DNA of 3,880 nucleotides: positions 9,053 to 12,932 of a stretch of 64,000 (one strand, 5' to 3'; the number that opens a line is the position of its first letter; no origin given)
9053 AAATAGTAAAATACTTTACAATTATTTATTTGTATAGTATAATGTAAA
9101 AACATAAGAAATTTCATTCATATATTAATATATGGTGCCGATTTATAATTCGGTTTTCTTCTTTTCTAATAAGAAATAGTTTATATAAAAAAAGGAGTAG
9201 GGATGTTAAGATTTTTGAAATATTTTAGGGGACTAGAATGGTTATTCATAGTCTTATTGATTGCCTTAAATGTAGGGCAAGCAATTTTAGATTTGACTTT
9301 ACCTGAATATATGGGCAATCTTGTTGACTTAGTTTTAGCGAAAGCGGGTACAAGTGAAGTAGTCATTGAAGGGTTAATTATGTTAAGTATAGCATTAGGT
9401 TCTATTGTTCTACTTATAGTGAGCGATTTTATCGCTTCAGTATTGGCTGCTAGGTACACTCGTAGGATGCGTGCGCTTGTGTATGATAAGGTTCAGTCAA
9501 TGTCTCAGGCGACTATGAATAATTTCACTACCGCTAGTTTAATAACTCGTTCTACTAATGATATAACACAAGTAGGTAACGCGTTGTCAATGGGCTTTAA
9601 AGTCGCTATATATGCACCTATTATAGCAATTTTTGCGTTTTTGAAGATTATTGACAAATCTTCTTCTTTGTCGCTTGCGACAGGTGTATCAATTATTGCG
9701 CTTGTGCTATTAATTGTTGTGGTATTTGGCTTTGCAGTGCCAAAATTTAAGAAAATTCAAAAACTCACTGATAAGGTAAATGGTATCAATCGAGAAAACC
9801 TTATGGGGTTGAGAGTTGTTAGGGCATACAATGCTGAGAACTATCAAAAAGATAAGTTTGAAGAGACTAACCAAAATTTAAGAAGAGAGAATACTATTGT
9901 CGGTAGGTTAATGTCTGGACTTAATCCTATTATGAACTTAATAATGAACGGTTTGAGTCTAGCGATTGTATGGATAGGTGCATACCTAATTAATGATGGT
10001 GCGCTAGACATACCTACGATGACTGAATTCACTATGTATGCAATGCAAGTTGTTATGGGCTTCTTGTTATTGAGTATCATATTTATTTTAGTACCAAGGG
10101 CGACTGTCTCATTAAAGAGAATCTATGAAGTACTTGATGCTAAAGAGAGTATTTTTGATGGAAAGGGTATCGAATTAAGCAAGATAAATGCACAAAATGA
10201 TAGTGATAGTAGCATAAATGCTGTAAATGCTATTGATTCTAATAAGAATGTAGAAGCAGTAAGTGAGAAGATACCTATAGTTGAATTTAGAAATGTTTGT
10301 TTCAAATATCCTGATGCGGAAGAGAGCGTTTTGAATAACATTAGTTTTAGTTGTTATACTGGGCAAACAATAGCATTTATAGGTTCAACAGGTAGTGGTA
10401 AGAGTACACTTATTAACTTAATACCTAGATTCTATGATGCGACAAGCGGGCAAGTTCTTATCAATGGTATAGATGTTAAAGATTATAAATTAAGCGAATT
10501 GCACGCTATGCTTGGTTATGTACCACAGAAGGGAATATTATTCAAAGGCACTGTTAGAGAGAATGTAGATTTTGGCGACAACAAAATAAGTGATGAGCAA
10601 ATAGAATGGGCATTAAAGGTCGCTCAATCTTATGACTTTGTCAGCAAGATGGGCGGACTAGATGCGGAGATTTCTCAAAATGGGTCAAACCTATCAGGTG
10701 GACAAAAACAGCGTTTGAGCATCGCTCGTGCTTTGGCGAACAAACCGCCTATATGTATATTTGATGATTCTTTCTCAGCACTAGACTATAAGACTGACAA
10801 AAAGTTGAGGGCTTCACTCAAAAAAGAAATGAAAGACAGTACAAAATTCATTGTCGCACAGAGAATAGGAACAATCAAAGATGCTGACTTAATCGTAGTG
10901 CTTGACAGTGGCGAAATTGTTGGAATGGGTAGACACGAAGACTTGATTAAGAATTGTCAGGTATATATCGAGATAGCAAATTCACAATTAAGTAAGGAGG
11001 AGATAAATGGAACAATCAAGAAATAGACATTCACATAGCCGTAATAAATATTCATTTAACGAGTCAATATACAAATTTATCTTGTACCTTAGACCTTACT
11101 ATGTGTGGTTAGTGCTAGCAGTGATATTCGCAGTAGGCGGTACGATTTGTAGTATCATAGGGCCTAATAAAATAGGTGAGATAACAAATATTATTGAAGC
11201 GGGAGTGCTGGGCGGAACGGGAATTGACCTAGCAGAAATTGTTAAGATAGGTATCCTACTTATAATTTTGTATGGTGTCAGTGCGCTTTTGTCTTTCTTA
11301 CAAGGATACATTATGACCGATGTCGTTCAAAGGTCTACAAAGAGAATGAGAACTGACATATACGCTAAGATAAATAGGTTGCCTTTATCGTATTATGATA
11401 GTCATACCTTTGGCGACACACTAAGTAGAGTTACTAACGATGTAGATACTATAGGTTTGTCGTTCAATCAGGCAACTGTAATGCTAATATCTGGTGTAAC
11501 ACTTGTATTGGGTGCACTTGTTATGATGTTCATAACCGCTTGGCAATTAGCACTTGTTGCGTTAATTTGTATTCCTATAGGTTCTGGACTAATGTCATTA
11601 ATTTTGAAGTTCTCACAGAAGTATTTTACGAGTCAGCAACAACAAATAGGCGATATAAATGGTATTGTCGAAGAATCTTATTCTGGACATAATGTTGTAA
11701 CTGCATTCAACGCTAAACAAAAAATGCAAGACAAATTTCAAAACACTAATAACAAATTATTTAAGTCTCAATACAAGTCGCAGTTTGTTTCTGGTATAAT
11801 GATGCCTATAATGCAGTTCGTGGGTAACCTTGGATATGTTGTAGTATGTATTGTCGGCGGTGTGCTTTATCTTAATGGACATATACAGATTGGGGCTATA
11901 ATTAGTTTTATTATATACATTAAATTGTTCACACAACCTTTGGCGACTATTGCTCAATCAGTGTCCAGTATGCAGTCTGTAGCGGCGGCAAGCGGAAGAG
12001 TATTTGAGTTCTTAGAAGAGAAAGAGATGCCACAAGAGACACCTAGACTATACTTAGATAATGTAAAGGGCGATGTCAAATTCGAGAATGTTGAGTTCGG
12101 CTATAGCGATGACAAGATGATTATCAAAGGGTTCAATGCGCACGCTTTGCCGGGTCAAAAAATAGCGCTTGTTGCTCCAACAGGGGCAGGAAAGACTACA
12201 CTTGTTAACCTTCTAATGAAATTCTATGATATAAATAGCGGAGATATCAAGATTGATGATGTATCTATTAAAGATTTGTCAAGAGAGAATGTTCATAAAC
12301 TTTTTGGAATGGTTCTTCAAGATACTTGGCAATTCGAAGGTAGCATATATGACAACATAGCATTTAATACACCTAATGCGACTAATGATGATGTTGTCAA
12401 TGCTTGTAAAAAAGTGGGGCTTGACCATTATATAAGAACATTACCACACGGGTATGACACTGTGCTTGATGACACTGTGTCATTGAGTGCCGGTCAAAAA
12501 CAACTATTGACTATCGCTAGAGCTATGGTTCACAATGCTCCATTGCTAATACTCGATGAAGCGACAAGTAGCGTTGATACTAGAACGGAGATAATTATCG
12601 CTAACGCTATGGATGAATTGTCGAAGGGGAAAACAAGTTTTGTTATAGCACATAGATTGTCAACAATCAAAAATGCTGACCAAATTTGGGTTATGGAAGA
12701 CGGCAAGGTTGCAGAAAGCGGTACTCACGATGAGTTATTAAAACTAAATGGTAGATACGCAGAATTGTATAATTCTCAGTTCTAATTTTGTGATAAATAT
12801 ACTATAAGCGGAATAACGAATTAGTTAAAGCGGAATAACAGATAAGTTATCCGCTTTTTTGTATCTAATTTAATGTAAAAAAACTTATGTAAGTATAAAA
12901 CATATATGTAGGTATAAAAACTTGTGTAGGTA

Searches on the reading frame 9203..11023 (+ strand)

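Call 55: search_protein_families(library=pfam, proteins=[window:9203-11023:+])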
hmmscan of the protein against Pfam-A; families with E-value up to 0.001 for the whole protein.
window:9203-11023:+ (607 aa): 4 families
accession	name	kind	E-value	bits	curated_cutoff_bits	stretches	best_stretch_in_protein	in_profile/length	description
PF00664.28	ABC_membrane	-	7e-35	121.5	28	1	17-285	2-272/274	ABC transporter transmembrane region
PF00005.33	ABC_tran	-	3.5e-32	112.3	25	1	377-524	1-136/137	ABC transporter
PF02463.25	SMC_N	-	4.7e-08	33.2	40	1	415-565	108-209/220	RecF/RecN/SMC N terminal domain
PF03193.22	RsgA_GTPase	-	0.00041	20.7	30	0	347-407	69-126/174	RsgA GTPase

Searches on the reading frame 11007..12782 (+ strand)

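Call 55: search_protein_families(library=pfam, proteins=[window:11007-12782:+])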
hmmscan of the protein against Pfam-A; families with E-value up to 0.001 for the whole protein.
window:11007-12782:+ (592 aa): 3 families
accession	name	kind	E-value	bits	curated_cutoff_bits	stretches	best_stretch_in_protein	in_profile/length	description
PF00664.28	ABC_membrane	-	3.2e-56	191.4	28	1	35-312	1-274/274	ABC transporter transmembrane region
PF00005.33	ABC_tran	-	3.6e-25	89.6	25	1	376-521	4-137/137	ABC transporter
PF02463.25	SMC_N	-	4.2e-08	33.3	40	1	451-562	111-210/220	RecF/RecN/SMC N terminal domain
